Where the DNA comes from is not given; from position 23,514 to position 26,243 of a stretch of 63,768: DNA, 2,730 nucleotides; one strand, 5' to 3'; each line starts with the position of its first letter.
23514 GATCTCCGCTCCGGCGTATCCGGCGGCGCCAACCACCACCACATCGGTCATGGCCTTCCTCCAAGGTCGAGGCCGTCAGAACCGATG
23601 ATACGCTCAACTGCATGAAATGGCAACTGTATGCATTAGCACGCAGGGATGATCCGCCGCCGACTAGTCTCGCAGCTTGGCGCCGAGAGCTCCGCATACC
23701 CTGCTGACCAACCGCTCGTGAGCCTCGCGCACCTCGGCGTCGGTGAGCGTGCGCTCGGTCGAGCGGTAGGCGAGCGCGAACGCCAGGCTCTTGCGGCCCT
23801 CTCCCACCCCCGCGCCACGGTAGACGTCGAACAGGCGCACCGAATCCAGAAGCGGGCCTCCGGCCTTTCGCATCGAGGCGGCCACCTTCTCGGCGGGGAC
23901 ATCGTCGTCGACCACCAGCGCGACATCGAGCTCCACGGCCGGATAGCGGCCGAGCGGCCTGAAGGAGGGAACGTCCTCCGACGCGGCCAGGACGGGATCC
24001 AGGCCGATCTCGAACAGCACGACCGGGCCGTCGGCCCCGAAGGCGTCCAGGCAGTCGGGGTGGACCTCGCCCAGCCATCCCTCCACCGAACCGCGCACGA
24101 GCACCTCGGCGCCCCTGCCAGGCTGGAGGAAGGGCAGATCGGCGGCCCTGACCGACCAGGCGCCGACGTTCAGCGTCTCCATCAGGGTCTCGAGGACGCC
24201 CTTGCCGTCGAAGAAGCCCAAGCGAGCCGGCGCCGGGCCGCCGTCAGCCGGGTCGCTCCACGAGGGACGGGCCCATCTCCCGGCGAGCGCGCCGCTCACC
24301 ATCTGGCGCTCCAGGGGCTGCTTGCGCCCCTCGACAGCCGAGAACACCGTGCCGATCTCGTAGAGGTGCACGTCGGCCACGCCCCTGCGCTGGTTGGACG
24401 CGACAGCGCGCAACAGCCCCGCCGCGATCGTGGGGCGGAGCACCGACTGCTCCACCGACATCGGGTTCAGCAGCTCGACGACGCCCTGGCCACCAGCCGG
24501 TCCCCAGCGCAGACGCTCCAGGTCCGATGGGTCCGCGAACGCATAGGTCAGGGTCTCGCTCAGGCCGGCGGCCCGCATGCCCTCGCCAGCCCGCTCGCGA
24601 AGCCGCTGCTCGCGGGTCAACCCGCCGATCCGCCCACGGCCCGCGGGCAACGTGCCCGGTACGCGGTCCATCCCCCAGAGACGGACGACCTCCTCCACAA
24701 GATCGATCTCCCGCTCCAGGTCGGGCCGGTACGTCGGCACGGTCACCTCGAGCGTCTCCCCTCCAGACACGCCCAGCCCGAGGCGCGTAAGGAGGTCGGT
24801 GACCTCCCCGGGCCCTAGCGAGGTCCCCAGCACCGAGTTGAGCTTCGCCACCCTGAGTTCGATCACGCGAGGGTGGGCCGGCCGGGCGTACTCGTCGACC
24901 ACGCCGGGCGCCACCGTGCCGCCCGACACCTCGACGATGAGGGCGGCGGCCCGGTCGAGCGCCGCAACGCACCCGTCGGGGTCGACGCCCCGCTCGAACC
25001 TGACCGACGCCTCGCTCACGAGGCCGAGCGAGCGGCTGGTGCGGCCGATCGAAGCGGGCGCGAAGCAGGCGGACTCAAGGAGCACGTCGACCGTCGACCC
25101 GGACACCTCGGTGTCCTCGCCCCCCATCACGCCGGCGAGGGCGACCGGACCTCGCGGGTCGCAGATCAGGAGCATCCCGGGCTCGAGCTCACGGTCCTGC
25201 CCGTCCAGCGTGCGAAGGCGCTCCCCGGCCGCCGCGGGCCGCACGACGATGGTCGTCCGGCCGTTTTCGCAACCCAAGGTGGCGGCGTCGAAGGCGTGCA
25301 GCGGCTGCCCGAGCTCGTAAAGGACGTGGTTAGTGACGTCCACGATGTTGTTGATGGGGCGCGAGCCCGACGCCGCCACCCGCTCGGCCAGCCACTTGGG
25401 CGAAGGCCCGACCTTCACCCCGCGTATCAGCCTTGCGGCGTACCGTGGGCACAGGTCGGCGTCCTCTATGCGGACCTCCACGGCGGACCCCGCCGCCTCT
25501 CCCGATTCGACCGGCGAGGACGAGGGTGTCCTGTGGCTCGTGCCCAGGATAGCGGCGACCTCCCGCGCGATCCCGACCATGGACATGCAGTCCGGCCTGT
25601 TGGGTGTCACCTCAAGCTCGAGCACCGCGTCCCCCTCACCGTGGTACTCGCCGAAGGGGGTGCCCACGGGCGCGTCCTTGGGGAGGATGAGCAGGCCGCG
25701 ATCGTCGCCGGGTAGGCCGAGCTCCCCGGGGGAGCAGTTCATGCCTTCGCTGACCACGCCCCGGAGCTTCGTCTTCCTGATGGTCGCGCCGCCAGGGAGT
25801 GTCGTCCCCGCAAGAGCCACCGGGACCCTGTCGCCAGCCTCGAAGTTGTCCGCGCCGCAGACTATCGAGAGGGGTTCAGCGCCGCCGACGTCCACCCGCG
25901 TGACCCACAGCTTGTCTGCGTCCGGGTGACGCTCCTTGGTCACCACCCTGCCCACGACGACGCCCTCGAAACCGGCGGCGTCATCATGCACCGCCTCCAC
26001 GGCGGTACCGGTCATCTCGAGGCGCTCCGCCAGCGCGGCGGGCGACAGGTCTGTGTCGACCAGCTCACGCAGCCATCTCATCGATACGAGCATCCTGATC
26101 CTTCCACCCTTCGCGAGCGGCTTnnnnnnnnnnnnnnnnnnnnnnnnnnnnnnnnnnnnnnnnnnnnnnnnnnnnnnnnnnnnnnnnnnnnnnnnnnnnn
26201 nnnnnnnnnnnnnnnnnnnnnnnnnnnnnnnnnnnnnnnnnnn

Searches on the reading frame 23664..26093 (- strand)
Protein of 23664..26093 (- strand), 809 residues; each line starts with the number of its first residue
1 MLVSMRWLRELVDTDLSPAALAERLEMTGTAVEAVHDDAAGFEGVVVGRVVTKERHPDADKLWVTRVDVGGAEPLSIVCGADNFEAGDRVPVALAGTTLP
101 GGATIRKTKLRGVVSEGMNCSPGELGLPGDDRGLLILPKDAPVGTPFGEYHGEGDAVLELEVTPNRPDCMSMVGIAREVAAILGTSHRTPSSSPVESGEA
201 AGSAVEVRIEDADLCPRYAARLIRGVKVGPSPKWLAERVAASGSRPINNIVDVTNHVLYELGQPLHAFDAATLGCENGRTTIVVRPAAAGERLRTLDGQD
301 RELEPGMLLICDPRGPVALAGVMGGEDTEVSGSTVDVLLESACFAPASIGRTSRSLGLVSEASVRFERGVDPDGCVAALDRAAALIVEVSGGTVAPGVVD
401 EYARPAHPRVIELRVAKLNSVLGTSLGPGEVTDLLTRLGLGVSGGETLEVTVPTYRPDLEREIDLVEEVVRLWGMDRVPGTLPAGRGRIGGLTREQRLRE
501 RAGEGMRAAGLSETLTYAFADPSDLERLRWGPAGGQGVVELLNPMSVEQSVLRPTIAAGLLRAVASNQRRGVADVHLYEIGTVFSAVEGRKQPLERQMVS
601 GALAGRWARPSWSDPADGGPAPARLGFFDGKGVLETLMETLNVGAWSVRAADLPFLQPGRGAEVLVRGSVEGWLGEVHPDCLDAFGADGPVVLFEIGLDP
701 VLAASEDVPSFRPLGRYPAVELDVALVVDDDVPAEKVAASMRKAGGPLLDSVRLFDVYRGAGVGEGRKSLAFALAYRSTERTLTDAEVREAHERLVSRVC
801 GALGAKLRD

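Call 42: find_homologous_proteins(query=window:23664-26093:-, max_evalue=1e-50)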
Query window:23664-26093:- (809 aa): 8000 proteins with E <= 1e-50 among 8000 candidates; the best 120 are listed.
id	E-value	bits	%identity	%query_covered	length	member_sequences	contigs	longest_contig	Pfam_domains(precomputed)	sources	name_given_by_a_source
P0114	0.0e+0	1762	99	100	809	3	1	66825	PF03483.23,PF03147.20,PF03484.22,PF17759.7,PF01588.27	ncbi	-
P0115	0.0e+0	1291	74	100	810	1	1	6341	PF03483.23,PF03147.20,PF03484.22,PF17759.7,PF01588.27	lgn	-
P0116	0.0e+0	1219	70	100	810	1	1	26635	PF03483.23,PF03147.20,PF03484.22,PF17759.7,PF01588.27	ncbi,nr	ncbi:MAG: phenylalanine--tRNA ligase subunit beta [Actinobacteria bacterium]|nr:MAG: phenylalanine--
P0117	0.0e+0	1177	67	100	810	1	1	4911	PF03483.23,PF03147.20,PF03484.22,PF17759.7,PF01588.27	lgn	-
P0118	0.0e+0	1152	66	100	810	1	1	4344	PF03483.23,PF03147.20,PF03484.22,PF17759.7,PF01588.27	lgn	-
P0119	0.0e+0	1129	64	100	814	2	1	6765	PF03483.23,PF03147.20,PF03484.22,PF17759.7,PF01588.27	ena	-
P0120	0.0e+0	1119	66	100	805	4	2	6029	PF03483.23,PF03147.20,PF03484.22,PF17759.7,PF01588.27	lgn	-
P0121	0.0e+0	1109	65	100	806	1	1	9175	PF03483.23,PF03147.20,PF03484.22,PF17759.7,PF01588.27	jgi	-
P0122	0.0e+0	1108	64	100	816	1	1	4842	PF03483.23,PF03147.20,PF03484.22,PF17759.7,PF01588.27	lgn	-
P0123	0.0e+0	1107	65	100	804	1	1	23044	PF03483.23,PF03147.20,PF03484.22,PF17759.7,PF01588.27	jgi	jgi:phenylalanyl-tRNA synthetase beta chain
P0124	0.0e+0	1105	64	99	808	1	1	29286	PF03483.23,PF03147.20,PF03484.22,PF17759.7,PF01588.27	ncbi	-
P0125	0.0e+0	1101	64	100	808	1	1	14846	PF03483.23,PF03147.20,PF03484.22,PF17759.7,PF01588.27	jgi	jgi:phenylalanyl-tRNA synthetase beta chain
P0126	0.0e+0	1099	62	100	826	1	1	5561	PF03483.23,PF03147.20,PF03484.22,PF17759.7,PF01588.27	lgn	-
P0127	0.0e+0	1096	65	100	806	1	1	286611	PF03483.23,PF03147.20,PF03484.22,PF17759.7,PF01588.27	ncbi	-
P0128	0.0e+0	1095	63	100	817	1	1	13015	PF03483.23,PF03147.20,PF03484.22,PF17759.7,PF01588.27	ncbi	-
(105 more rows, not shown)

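Call 43: find_encoding_contigs(protein=P0114, flank=10000, max_places=3)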
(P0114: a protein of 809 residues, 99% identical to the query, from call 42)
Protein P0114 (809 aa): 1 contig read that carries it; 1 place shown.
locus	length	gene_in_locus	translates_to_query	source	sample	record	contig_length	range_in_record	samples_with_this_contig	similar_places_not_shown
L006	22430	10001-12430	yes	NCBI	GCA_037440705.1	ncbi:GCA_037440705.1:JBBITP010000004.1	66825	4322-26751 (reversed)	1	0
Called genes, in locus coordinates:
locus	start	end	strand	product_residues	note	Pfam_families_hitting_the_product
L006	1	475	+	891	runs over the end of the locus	PF00133:tRNA-synt_1, PF09334:tRNA-synt_1g, PF13603:tRNA-synt_1_2 (weak), PF09334:tRNA-synt_1g (weak), PF08264:Anticodon_1, PF10458:Val_tRNA-synt_C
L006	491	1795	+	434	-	PF08245:Mur_ligase_M, PF02875:Mur_ligase_C, PF27239:FOL3_C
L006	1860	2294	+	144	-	PF12773:DZR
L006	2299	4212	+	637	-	PF02824:TGS, PF07973:tRNA_SAD, PF00587:tRNA-synt_2b, PF03129:HGTP_anticodon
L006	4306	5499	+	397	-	PF08448:PAS_4, PF13188:PAS_8 (weak), PF00512:HisKA, PF02518:HATPase_c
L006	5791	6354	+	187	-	PF05198:IF3_N, PF00707:IF3_C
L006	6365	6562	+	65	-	PF01632:Ribosomal_L35p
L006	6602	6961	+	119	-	PF00453:Ribosomal_L20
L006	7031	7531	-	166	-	PF16694:Cytochrome_P460 (faint)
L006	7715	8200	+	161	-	PF12389:Peptidase_M73 (faint)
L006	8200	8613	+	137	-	PF10502:Peptidase_S26 (weak), PF00717:Peptidase_S24 (faint)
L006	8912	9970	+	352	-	PF02912:Phe_tRNA-synt_N, PF01409:tRNA-synt_2d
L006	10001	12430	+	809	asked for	PF01588:tRNA_bind, PF03483:B3_4, PF03484:B5, PF17759:tRNA_synthFbeta, PF03147:FDX-ACB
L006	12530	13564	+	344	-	PF01118:Semialdhyde_dh, PF22698:Semialdhyde_dhC_1, PF02774:Semialdhyde_dhC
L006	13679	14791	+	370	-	PF01960:ArgJ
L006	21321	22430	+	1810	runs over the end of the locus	?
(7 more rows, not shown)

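Call 47: find_encoding_contigs(protein=window:23664-26093:-, flank=1000, max_places=3)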
Protein window:23664-26093:- (809 aa): no gene with exactly this product is on record in the collection.
